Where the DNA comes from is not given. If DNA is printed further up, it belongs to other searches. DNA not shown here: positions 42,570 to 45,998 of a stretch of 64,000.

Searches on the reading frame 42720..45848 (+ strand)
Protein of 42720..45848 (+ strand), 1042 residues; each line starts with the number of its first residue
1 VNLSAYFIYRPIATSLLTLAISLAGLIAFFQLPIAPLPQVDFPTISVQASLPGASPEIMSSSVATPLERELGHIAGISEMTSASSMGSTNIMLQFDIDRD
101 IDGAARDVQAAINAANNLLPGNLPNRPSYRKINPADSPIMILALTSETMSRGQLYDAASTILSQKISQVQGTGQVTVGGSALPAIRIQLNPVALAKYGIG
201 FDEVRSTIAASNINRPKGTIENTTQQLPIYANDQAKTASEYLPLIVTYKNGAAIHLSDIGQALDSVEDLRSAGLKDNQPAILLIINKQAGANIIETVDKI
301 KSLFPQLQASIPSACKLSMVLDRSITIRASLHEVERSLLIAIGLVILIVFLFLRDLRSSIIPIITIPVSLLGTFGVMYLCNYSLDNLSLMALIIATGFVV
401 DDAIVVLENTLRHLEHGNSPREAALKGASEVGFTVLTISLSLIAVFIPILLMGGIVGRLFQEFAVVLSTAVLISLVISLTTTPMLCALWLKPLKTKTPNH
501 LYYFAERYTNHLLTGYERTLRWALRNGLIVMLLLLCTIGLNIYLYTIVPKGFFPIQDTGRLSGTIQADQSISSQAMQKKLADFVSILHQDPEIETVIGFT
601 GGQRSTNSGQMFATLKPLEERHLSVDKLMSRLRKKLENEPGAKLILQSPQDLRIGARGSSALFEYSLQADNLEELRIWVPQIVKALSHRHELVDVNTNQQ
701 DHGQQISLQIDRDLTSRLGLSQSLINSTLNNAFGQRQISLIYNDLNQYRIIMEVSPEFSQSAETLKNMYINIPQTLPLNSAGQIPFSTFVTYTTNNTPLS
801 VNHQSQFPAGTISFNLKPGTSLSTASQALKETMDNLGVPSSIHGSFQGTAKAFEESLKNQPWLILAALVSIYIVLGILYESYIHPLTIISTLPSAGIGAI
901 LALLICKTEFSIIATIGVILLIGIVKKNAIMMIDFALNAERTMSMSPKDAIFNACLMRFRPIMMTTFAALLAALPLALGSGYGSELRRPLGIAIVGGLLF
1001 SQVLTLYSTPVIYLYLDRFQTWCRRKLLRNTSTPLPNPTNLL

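Call 85: search_protein_families(library=pfam, proteins=[window:42720-45848:+], max_evalue=0.000001)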
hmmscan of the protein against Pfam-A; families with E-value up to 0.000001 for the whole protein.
window:42720-45848:+ (1042 aa): 2 families
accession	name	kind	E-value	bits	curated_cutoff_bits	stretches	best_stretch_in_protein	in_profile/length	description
PF00873.25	ACR_tran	-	0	1048.5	28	1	4-1016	2-1020/1021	AcrB/AcrD/AcrF family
PF03176.21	MMPL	-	5.3e-07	29.3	20.5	0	331-488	142-301/333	MMPL family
